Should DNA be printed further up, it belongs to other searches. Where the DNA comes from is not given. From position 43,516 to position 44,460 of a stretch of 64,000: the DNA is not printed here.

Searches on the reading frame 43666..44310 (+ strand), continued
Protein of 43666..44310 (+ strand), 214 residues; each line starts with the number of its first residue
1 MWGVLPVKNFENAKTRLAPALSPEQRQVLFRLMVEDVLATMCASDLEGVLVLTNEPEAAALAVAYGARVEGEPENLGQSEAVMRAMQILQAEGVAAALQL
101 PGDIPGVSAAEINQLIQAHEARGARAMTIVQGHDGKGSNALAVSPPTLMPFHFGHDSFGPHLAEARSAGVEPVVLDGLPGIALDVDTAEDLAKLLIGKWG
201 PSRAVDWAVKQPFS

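Call 28: search_solved_structures(query=window:43666-44307:+, max_evalue=0.001, show_alignments=2)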
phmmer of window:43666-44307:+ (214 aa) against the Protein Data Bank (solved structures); distinct sequences matched with E-value up to 0.001: 3.
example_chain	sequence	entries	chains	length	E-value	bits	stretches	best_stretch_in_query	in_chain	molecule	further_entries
7p97_AAA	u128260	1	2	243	4.3e-22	82.2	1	1-193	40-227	3-phospho-D-glycerate guanylyltransferase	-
6bwg_A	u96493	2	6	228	5.4e-14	55.7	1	4-201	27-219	2-phospho-L-lactate guanylyltransferase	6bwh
2i5e_A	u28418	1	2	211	8.3e-10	42.1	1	3-201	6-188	Hypothetical protein MM_2497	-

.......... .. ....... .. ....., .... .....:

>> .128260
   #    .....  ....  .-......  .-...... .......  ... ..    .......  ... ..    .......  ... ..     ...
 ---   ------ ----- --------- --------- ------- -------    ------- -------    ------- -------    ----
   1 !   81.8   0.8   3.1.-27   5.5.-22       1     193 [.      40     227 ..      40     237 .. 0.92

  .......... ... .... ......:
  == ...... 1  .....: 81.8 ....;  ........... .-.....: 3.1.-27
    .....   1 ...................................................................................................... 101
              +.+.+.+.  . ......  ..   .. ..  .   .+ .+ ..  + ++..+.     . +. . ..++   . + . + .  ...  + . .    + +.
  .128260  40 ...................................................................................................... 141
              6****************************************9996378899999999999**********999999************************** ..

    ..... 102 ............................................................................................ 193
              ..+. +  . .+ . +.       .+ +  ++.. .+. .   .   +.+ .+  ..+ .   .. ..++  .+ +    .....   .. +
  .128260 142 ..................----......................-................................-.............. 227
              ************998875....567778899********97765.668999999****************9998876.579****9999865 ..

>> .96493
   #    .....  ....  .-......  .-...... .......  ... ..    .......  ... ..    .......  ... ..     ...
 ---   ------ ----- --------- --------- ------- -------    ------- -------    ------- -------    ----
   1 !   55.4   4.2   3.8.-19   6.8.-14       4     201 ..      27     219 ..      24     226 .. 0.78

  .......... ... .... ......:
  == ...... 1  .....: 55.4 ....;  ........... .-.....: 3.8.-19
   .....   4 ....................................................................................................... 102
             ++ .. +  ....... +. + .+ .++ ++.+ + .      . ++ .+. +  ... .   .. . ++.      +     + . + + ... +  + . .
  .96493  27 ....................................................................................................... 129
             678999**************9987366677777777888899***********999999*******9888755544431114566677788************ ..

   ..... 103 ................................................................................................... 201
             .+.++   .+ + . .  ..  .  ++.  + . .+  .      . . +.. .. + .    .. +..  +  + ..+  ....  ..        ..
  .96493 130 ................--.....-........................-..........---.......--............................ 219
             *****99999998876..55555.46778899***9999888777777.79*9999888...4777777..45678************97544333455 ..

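Call 31: find_related_loci(query=A1, collection=genome_contigs, flank=10000)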
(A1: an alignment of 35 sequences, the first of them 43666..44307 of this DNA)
Query A1 (214 aa) in genome_contigs; peptide patterns used: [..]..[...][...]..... (x = any residue, [..] = any of these).
599 stretches matched a pattern (row limit reached: there are more); 585 encode a relative of the query (tblastn E <= 1e-3); the best 80 are kept; 80 distinct loci.
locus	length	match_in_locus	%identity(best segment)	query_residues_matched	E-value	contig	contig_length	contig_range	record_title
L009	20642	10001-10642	83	1-214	2e-115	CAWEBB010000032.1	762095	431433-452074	MAG: uncultured Alphaproteobacteria bacterium isolate MFD05684.bin.1.327 genome assembly, contig: contig_20560, whole ge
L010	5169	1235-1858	78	1-208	1e-104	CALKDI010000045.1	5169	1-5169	MAG: uncultured Alphaproteobacteria bacterium isolate S2_Bin_Bin_245_sub_1 genome assembly, contig: c_000001281693, whol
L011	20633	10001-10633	73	1-211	5e-98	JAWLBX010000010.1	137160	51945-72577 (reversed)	MAG: Alphaproteobacteria bacterium isolate 15dZY3.bin.14 NODE_263_length_137160_cov_5.988750, whole genome shotgun seque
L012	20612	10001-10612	56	2-207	4e-64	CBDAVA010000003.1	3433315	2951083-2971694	MAG: Alphaproteobacteria bacterium isolate 3ed36f7e-b900-4645-ac4c-5e4300aaab8a genome assembly, contig: contig_3, whole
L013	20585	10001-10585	56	1-195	3e-63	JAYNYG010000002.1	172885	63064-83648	MAG: Alphaproteobacteria bacterium isolate 139558_S160_concoct_bins.tsv.071_sub NODE_19_length_172885_cov_8.525499, whol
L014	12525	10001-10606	53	1-203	1e-62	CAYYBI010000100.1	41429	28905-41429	MAG TPA_asm: uncultured Rhodospirillaceae bacterium isolate binchicken_co231_167 genome assembly, contig: k141_4592543,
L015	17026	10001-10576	58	1-192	6e-62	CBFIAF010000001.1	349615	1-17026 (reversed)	MAG: Alphaproteobacteria bacterium isolate Co_bin_507_permissive genome assembly, contig: Co_bin_507_permissive_c1, whol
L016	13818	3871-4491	53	1-208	6e-62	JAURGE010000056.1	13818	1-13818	MAG: Alphaproteobacteria bacterium isolate SFB_3D_50_49 NODE_56_length_13818_cov_3.063751, whole genome shotgun sequence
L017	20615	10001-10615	56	1-207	1e-59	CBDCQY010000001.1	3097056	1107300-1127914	MAG: Alphaproteobacteria bacterium isolate cd2235a2-62e1-4177-9456-ff53b2284e8b genome assembly, contig: contig_1, whole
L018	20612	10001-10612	54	1-207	3e-59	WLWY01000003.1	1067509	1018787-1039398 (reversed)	MAG: Alphaproteobacteria bacterium isolate MH-Pat-all_autometa_1-15 scf7180000017319.1067509, whole genome shotgun seque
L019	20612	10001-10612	56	2-207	6e-59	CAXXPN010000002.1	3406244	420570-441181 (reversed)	MAG: Alphaproteobacteria bacterium isolate 777528ef-fd8a-40bb-88bf-29da65da1541 genome assembly, contig: contig_2, whole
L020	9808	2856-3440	58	1-195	4e-59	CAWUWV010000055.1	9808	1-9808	MAG: uncultured Alphaproteobacteria bacterium isolate HER19_SLT_250_bin_110 genome assembly, contig: HER19_SLT_250_bin_1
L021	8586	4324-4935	52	1-207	5e-59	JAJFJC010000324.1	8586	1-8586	MAG: Alphaproteobacteria bacterium isolate OFTM82 OFTM82_323, whole genome shotgun sequence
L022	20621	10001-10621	51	1-208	7e-58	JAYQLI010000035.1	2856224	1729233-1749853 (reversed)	MAG: Rhodospirillales bacterium isolate SD4486_NP_metabta_bins_sspec.tsv.216_sub contig_7716_pilon, whole genome shotgun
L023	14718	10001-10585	53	1-195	1e-57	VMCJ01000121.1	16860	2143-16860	MAG: Rhodospirillales bacterium isolate 4_1 c_000000000869, whole genome shotgun sequence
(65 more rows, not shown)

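Call 67: search_protein_families(library=ncbifam, proteins=[L009:1393-2271:+, L001:8437-9147:+, L001:9147-9581:+, L001:9578-9994:+, L003:10720-11745:+], max_evalue=0.00001)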
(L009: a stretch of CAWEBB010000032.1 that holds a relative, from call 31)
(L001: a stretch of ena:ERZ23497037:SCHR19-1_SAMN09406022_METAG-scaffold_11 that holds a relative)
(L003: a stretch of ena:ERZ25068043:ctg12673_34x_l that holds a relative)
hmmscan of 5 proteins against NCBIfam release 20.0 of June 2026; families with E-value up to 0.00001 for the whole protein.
L009:1393-2271:+ (292 aa): 29 families (the best 25 are shown)
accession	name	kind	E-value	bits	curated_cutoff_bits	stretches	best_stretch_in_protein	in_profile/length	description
TIGR03619.1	F420_Rv2161c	subfamily_domain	1.4e-78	263.9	166.9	1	20-267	2-245/247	TIGR03619 family F420-dependent LLM class oxidoreductase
TIGR03560.1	F420_Rv1855c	subfamily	3.4e-34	118.6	231.4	1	19-236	16-225/227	TIGR03560 family F420-dependent LLM class oxidoreductase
TIGR04021.1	LLM_DMSO2_sfnG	equivalog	1.6e-27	96.8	382.95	1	70-230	65-228/350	dimethylsulfone monooxygenase SfnG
TIGR03571.1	lucif_BA3436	subfamily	2.4e-27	96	303.9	1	64-230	65-232/304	TIGR03571 family LLM class oxidoreductase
TIGR03621.1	F420_MSMEG_2516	subfamily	5.7e-26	91.3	213.15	1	64-199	38-170/295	TIGR03621 family F420-dependent LLM class oxidoreductase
TIGR03854.1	F420_MSMEG_3544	hypoth_equivalog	7.5e-23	81.3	295.6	1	66-229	41-204/290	TIGR03854 family LLM class F420-dependent oxidoreductase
TIGR03555.1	F420_mer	equivalog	2.2e-22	79.9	348.7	1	71-237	43-208/325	5,10-methylenetetrahydromethanopterin reductase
NF002619.0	PRK02271.1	equivalog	4.6e-22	78.7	276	1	67-237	41-209/329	5,10-methylenetetrahydromethanopterin reductase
TIGR03857.1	F420_MSMEG_2249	hypoth_equivalog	3.6e-19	69.1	218.4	1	75-237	49-210/329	TIGR03857 family LLM class F420-dependent oxidoreductase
TIGR03554.1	F420_G6P_DH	equivalog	2.5e-17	62.9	420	1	68-233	52-223/331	glucose-6-phosphate dehydrogenase (coenzyme-F420)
TIGR04027.1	LLM_KPN_01858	hypoth_equivalog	4.5e-16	58.7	412.9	1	64-202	50-181/326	putative FMN-dependent luciferase-like monooxygenase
TIGR03856.1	F420_MSMEG_2906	subfamily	9e-16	58.2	243.7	1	56-241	41-212/249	LLM class F420-dependent oxidoreductase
TIGR04020.1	seco_metab_LLM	subfamily_domain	1.9e-15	56.9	244.45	1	66-236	51-224/341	MupA/Atu3671 family FMN-dependent luciferase-like monooxygenase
TIGR03564.1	F420_MSMEG_4879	subfamily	6e-15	55.6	234.25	1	61-243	19-200/265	TIGR03564 family F420-dependent LLM class oxidoreductase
TIGR03612.1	RutA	equivalog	2.6e-14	53.5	498.3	1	69-232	68-237/355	pyrimidine utilization protein A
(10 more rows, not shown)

L001:8437-9147:+ (236 aa): 6 families
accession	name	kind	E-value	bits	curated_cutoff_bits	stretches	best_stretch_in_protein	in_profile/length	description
TIGR01428.1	HAD_type_II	equivalog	2.5e-45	154.9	125.4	1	5-203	2-194/197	haloacid dehalogenase type II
TIGR01493.1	HAD-SF-IA-v2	subfamily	3e-20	73.1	39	1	6-191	1-160/161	HAD-IA family hydrolase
NF009804.0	PRK13288.1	equivalog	4.4e-08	32.8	218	1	143-203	125-185/215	pyrophosphatase PpaX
NF009695.0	PRK13222.1-2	equivalog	1.1e-06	28.3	225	1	143-196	137-190/226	phosphoglycolate phosphatase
TIGR02253.1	CTE7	subfamily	2.7e-06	27.3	169.75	1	85-201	76-196/221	TIGR02253 family HAD-type hydrolase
TIGR01449.2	PGP_bact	equivalog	5.6e-06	26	180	1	144-200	129-185/213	phosphoglycolate phosphatase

L001:9147-9581:+ (144 aa): 5 families
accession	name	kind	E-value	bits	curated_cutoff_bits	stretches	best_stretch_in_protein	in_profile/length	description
NF002959.0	PRK03624.1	equivalog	1.2e-52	177.6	124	1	1-138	7-144/147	GNAT family acetyltransferase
TIGR01575.1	rimI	equivalog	6.8e-12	45.7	86.4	1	24-125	15-114/132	ribosomal protein S18-alanine N-acetyltransferase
TIGR03103.1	trio_acet_GNAT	equivalog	8.3e-07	27.9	569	1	7-131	90-220/547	N-acetylglutaminylglutamine synthetase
NF041716.1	HxA_phane_GNAT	equivalog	4.8e-06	26.6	250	1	63-126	79-143/152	cyclophane-containing RiPP N-acetyltransferase HaaN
NF008212.0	PRK10975.1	equivalog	5e-06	26.5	219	1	44-122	140-219/232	dTDP-4-amino-4,6-dideoxy-D-galactose acyltransferase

L001:9578-9994:+ (138 aa): 0 families

L003:10720-11745:+ (341 aa): 26 families (the best 25 are shown)
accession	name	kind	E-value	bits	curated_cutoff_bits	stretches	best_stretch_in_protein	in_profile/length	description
TIGR03619.1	F420_Rv2161c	subfamily_domain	8e-42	143.5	166.9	1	59-264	47-243/247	TIGR03619 family F420-dependent LLM class oxidoreductase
TIGR03560.1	F420_Rv1855c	subfamily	1.5e-28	100.1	231.4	1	14-221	2-218/227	TIGR03560 family F420-dependent LLM class oxidoreductase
TIGR04036.1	LLM_CE1758_fam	subfamily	3.3e-25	88.7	479.1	1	25-339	28-333/355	CE1758 family FMN-dependent luciferase-like monooxygenase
TIGR03571.1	lucif_BA3436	subfamily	3.4e-24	85.7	303.9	1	56-222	67-233/304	TIGR03571 family LLM class oxidoreductase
TIGR04020.1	seco_metab_LLM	subfamily_domain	2.9e-21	76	244.45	1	65-330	60-338/341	MupA/Atu3671 family FMN-dependent luciferase-like monooxygenase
NF002619.0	PRK02271.1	equivalog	6.3e-21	75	276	1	20-246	9-227/329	5,10-methylenetetrahydromethanopterin reductase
TIGR04021.1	LLM_DMSO2_sfnG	equivalog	6.1e-20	71.9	382.95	1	59-338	64-346/350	dimethylsulfone monooxygenase SfnG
TIGR03621.1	F420_MSMEG_2516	subfamily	8.7e-19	67.7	213.15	1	25-309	14-278/295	TIGR03621 family F420-dependent LLM class oxidoreductase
TIGR03858.1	LLM_2I7G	subfamily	8.4e-18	64.4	462.25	1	25-338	26-337/337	Atu2307/SP_0267 family LLM class monooxygenase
TIGR04465.1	ArgArg_F420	equivalog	5.4e-16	58.6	470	1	23-220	58-257/364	F420-dependent hydroxymycolic acid dehydrogenase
TIGR03558.1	oxido_grp_1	subfamily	8.6e-16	58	166.95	1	32-315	27-310/325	MsnO8 family LLM class oxidoreductase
TIGR03565.1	alk_sulf_monoox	equivalog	4.4e-15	55.6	518.2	1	82-247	78-242/346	FMNH2-dependent alkanesulfonate monooxygenase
TIGR03555.1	F420_mer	equivalog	6.3e-15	55.4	348.7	1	32-221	19-200/325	5,10-methylenetetrahydromethanopterin reductase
TIGR04027.1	LLM_KPN_01858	hypoth_equivalog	7.2e-15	54.8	412.9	1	28-336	23-324/326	putative FMN-dependent luciferase-like monooxygenase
NF001939.1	PRK00719.1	subfamily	1.4e-14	53.7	510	1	83-247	79-242/373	alkanesulfonate monooxygenase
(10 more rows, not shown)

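Call 80: search_dna_similar(query=window:43666-44307:+, collection=plasmids, mode=protein, max_evalue=1e-8, max_rows=40)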
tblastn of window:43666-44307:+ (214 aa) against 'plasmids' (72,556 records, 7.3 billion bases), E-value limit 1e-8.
Records with a match: 24; places in all: 24; records where one place covers at least 80% of the query: 24.
Best place of each record, by identity: <60% 24.
By first word of the organism name: Sinorhizobium 12; Leisingera 8; Agrobacterium 1; Miltoncostaea 1; Aromatoleum 1; Paraburkholderia 1.
By predicted mobility (MOB-suite, as given by PLSDB): conjugative 14; non-mobilizable 9; mobilizable 1.
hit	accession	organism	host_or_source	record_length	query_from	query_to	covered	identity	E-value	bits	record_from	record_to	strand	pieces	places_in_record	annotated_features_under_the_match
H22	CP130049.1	Sinorhizobium meliloti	Medicago,Cell culture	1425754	1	191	89%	39.1%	1e-22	102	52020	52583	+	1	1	cofC: 2-phospho-L-lactate guanylyltransferase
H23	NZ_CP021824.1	Sinorhizobium meliloti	Medicago truncatula,Single Cell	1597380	1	191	89%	39.1%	1e-22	102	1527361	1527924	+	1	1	none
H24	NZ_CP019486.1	Sinorhizobium meliloti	alfalfa,single cell,nitrogen fixing ...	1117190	1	191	89%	39.1%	2e-22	101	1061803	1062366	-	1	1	record has no annotation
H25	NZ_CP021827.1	Sinorhizobium meliloti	Medicago truncatula,Single Cell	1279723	1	191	89%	39.1%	2e-22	101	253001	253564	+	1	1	record has no annotation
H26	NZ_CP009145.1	Sinorhizobium meliloti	Medicago orbicularis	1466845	1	191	89%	39.1%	2e-22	101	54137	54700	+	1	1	none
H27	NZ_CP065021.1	Sinorhizobium meliloti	Medicago sativa subsp. varia (Martyn) ...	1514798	1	191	89%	39.1%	2e-22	101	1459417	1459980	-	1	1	none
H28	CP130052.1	Sinorhizobium meliloti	Medicago,Cell culture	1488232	1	191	89%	39.1%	2e-22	101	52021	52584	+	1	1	cofC: 2-phospho-L-lactate guanylyltransferase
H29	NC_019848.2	Sinorhizobium meliloti GR4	-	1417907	1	191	89%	39.1%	2e-22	101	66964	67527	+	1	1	record has no annotation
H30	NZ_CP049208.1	Agrobacterium rubi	Raspberry,cell culture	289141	2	195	91%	37.4%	2e-24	107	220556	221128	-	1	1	cofC: 2-phospho-L-lactate guanylyltransferase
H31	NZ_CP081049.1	Leisingera aquaemixtae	-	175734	4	195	90%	37.0%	3e-10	66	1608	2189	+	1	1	cofC: 2-phospho-L-lactate guanylyltransferase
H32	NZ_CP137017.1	Sinorhizobium fredii GR64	Phaseolus vulgaris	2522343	1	191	89%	37.0%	1e-23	104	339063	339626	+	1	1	record has no annotation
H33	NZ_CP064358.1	Miltoncostaea oceani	pure culture,marine sediment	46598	1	195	91%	36.2%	1e-10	67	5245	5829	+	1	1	cofC: 2-phospho-L-lactate guanylyltransferase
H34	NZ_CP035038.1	Sinorhizobium fredii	single cell,soil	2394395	1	191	89%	36.5%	2e-22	101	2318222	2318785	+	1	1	none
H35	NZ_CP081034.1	Leisingera aquaemixtae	-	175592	4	195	90%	36.0%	3e-9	63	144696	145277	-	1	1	cofC: 2-phospho-L-lactate guanylyltransferase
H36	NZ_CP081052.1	Leisingera aquaemixtae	-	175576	4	195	90%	35.5%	2e-10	67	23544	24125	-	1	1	cofC: 2-phospho-L-lactate guanylyltransferase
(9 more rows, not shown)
